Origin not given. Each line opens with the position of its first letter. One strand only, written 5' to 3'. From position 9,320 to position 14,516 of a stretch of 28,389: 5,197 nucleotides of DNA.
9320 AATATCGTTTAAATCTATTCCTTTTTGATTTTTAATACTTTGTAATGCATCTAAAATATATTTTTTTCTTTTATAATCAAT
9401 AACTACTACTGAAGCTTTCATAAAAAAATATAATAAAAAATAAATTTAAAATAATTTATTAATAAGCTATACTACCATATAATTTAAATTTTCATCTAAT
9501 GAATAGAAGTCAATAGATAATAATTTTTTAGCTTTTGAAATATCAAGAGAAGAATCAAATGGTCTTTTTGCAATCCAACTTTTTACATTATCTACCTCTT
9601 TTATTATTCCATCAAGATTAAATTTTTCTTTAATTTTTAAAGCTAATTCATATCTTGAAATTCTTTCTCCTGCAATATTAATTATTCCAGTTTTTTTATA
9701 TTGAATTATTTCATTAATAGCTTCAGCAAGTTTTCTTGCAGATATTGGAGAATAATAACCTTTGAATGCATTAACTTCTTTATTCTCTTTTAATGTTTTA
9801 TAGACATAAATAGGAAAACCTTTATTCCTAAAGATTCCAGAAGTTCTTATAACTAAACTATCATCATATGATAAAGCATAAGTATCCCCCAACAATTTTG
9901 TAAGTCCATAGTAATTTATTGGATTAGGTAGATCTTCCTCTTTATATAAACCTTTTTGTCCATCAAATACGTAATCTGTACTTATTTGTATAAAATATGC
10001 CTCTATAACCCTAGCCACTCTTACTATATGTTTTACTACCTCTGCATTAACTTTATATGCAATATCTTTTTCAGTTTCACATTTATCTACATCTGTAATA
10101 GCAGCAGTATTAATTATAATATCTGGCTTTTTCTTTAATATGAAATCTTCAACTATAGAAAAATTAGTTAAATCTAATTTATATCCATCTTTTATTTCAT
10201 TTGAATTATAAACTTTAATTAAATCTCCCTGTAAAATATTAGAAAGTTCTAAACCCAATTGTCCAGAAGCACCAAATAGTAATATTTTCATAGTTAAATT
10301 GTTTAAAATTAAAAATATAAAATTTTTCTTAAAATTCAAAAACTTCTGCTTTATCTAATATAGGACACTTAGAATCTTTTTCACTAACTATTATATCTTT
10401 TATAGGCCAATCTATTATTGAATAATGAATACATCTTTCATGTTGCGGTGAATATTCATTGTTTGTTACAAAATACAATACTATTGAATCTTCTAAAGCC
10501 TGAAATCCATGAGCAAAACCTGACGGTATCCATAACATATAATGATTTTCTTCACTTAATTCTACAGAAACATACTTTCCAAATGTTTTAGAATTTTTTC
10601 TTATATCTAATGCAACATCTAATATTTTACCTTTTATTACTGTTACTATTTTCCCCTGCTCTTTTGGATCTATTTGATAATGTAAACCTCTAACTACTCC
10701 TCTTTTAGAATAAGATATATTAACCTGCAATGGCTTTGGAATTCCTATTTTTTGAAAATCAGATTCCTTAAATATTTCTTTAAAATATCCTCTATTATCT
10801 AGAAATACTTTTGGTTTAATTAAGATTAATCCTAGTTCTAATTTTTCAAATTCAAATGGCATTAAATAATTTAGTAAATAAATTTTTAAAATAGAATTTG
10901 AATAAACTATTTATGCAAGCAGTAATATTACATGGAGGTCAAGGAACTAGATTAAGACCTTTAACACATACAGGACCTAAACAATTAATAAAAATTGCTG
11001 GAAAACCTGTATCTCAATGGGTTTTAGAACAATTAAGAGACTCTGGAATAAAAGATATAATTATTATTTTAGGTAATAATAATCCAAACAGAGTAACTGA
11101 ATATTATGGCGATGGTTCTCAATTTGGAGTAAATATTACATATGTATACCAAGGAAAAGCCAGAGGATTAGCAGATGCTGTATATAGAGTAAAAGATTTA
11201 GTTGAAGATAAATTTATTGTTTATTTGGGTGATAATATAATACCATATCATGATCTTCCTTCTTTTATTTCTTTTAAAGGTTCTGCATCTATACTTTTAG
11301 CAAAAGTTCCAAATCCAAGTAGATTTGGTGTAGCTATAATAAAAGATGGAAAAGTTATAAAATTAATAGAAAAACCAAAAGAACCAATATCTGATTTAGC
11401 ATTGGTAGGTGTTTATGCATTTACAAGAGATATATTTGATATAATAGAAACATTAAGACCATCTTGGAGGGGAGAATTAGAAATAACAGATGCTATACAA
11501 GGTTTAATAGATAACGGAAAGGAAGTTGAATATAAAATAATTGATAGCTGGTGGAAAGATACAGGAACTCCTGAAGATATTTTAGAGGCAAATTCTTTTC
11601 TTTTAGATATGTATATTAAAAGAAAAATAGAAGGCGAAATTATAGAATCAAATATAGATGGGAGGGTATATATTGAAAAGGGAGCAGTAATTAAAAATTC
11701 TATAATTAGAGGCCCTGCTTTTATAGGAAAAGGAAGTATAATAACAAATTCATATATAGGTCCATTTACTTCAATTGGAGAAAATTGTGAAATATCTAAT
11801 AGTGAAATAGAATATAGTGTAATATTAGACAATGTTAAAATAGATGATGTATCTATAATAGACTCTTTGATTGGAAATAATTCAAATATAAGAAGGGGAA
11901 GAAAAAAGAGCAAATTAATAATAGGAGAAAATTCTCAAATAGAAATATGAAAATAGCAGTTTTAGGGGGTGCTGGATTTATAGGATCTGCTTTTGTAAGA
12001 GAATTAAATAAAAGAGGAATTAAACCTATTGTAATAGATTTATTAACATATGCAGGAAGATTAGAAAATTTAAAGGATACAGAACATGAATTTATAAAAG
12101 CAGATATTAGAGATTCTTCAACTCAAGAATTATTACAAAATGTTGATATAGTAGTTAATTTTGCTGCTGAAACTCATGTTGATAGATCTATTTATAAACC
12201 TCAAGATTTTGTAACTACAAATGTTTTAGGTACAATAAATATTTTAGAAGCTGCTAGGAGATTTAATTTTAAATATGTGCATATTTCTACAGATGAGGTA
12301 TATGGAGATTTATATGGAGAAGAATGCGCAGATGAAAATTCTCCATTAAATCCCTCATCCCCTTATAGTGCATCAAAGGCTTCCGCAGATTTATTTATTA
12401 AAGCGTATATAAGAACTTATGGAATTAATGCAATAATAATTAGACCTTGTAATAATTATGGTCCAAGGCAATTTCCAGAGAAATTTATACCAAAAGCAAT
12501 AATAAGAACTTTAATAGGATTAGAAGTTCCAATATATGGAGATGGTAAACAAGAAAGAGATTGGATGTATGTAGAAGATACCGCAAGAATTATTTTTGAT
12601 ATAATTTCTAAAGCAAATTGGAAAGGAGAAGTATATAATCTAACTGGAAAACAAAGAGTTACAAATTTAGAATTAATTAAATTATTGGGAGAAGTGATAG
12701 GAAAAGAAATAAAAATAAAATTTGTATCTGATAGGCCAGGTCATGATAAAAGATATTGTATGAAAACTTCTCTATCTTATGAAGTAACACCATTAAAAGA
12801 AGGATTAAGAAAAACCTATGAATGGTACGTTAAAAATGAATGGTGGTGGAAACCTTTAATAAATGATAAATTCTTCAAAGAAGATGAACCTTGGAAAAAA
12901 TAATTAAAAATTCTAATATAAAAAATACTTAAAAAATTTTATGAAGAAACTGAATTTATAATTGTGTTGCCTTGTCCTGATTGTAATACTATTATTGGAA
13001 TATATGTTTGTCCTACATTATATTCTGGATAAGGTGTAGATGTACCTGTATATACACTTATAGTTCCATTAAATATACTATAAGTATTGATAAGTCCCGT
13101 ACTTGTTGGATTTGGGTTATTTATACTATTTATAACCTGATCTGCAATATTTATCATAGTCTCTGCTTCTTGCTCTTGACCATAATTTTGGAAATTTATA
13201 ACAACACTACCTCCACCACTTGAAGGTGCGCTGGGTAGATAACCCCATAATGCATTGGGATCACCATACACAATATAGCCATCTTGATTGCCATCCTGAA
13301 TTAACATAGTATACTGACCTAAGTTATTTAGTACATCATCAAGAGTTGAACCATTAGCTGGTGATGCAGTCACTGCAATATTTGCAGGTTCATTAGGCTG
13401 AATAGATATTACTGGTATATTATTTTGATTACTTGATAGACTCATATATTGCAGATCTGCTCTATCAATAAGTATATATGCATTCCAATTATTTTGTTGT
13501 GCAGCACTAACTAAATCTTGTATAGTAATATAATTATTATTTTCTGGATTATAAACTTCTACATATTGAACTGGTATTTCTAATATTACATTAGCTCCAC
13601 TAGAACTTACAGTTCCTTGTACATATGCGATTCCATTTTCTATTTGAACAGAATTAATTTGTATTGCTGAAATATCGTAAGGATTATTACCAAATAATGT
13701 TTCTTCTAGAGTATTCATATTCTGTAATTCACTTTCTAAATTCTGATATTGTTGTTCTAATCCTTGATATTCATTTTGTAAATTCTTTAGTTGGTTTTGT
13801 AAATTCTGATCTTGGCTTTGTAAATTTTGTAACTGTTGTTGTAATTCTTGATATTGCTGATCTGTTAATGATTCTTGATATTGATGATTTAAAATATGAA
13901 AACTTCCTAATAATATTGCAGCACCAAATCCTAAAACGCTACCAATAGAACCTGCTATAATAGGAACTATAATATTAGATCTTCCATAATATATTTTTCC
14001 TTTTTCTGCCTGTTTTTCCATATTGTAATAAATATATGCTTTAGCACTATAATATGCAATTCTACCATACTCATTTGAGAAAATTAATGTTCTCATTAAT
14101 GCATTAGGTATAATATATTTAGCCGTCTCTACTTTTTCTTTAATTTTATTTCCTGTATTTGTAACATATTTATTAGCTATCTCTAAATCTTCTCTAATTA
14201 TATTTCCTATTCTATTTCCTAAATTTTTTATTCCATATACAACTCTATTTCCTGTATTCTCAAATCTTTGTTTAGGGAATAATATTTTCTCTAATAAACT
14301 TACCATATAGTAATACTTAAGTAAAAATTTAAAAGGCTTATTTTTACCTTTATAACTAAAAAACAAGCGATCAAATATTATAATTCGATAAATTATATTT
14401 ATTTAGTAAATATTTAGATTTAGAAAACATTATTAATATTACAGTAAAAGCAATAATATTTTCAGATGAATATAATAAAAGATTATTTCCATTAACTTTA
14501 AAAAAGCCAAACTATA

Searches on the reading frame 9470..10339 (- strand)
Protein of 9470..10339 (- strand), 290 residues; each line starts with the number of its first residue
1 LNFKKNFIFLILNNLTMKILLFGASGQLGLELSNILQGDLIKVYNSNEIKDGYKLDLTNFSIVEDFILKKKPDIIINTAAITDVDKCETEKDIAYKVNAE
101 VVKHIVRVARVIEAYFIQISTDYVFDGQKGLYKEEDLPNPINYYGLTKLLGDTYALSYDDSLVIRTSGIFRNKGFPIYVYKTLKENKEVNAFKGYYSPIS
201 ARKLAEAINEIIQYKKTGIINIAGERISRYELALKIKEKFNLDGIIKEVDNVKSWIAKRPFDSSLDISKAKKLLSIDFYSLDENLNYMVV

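Call 22: search_protein_families(library=pfam, proteins=[window:9470-10339:-], max_evalue=0.001)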
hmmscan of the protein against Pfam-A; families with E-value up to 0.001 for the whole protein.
window:9470-10339:- (290 aa): 4 families
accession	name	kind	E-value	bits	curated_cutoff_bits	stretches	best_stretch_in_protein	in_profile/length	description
PF04321.23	RmlD_sub_bind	-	1.8e-55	188.5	27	1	17-287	1-280/287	RmlD substrate binding domain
PF01370.27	Epimerase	-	4.2e-17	62.8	20.9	1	19-161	1-159/240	NAD dependent epimerase/dehydratase family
PF16363.11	GDP_Man_Dehyd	-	5.5e-10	39.6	27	1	53-172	57-182/332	GDP-mannose 4,6 dehydratase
PF02719.21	Polysacc_synt_2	-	7.2e-06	25.8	20.2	1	54-160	60-154/293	Polysaccharide biosynthesis protein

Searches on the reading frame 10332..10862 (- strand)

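Call 22: search_protein_families(library=pfam, proteins=[window:10332-10862:-], max_evalue=0.001)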
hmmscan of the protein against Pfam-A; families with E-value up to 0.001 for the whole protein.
window:10332-10862:- (177 aa): 2 families
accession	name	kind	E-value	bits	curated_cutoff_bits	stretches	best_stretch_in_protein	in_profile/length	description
PF00908.23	dTDP_sugar_isom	-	9.5e-59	198.3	27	1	11-169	6-166/168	dTDP-4-dehydrorhamnose 3,5-epimerase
PF14667.12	Polysacc_synt_C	-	5.1e-07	30.2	28.7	1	22-141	3-107/111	Polysaccharide biosynthesis C-terminal domain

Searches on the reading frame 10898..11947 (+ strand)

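Call 23: search_protein_families(library=pfam, proteins=[window:10898-11947:+], max_evalue=0.001)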
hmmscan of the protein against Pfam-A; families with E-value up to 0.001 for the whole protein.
window:10898-11947:+ (350 aa): 6 families
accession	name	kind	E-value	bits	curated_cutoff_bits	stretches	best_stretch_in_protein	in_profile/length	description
PF00483.29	NTP_transferase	-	6.1e-57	193.4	21.2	1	8-236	2-243/245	Nucleotidyl transferase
PF12804.13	NTP_transf_3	-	2.2e-10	41.4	27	1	8-112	1-95/160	MobA-like NTP transferase domain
PF25084.1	LbH_EIF2B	-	1.1e-08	35.4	54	2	253-302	24-73/105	EIF2B subunit epsilon LbH domain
PF07959.18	Fucose_pyrophosphorylase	-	1e-06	28.4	34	1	250-323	273-343/418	Fucose pyrophosphorylase domain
PF24894.1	Hexapep_GlmU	-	1.5e-06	28.6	23.3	0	293-349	21-78/104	GlmU-like, C-terminal hexapeptide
PF00132.30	Hexapep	-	2.1e-05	24.4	27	0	274-301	2-30/36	Bacterial transferase hexapeptide (six repeats)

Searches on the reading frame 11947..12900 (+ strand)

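Call 23: search_protein_families(library=pfam, proteins=[window:11947-12900:+], max_evalue=0.001)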
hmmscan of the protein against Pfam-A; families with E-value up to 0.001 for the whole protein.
window:11947-12900:+ (318 aa): 10 families
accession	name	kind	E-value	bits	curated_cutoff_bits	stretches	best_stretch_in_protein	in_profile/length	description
PF01370.27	Epimerase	-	1.7e-65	221.2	20.9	1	3-232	1-239/240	NAD dependent epimerase/dehydratase family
PF16363.11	GDP_Man_Dehyd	-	1.7e-63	215.5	27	1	5-275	2-311/332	GDP-mannose 4,6 dehydratase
PF01073.25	3Beta_HSD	-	2.3e-20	73.2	22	1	4-215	1-224/280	3-beta hydroxysteroid dehydrogenase/isomerase family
PF04321.23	RmlD_sub_bind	-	2.4e-17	63.4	27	1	1-245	1-225/287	RmlD substrate binding domain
PF07993.18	NAD_binding_4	-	2.6e-14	53.4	20.1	1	54-168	77-205/258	Male sterility protein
PF02719.21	Polysacc_synt_2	-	6.2e-14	52.3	20.2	1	3-266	1-267/293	Polysaccharide biosynthesis protein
PF05368.20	NmrA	-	6.3e-07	29.7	27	1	2-261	4-244/298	NmrA-like family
PF13460.12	NAD_binding_10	-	2.6e-06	27.9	27.2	1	7-167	1-143/184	NAD(P)H-binding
PF00106.31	adh_short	-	5.6e-05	23.1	26.6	1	3-159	3-168/195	short chain dehydrogenase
PF00056.29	Ldh_1_N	-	0.0006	20.3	27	1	1-74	1-78/141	lactate/malate dehydrogenase, NAD binding domain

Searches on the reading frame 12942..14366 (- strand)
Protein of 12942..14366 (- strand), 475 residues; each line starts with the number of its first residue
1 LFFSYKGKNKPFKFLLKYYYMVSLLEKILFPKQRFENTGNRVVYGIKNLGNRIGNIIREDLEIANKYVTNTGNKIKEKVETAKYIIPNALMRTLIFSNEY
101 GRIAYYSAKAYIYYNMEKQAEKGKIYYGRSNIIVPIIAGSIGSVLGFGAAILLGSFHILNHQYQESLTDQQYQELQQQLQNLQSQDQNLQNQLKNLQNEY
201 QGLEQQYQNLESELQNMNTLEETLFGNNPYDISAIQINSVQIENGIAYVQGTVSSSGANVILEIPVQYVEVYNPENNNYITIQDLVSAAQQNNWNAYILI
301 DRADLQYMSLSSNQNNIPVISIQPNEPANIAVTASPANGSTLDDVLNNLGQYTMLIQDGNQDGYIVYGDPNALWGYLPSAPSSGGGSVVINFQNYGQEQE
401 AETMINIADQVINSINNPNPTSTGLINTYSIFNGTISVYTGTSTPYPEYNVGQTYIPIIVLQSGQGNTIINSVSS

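Call 23: search_protein_families(library=pfam, proteins=[window:12942-14366:-], max_evalue=0.001)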
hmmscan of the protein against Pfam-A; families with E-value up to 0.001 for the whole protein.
window:12942-14366:- (475 aa): 5 families
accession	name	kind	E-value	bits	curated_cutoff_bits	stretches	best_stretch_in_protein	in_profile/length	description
PF16454.10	PI3K_P85_iSH2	-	1.1e-05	25.5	31.5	1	164-218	83-136/161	Phosphatidylinositol 3-kinase regulatory subunit P85 inter-SH2 domain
PF03961.19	FapA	-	1.5e-05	25.2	31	1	119-224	113-222/272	Flagellar Assembly Protein A beta solenoid domain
PF17675.6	APG6_N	-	6.6e-05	23.8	45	1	164-223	40-99/132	Apg6 coiled-coil region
PF04108.17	ATG17_like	-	0.00016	21.8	43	1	171-223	36-89/355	Autophagy protein ATG17-like domain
PF13851.11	GAS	-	0.0002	21.3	32.3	1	170-218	78-126/200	Growth-arrest specific micro-tubule binding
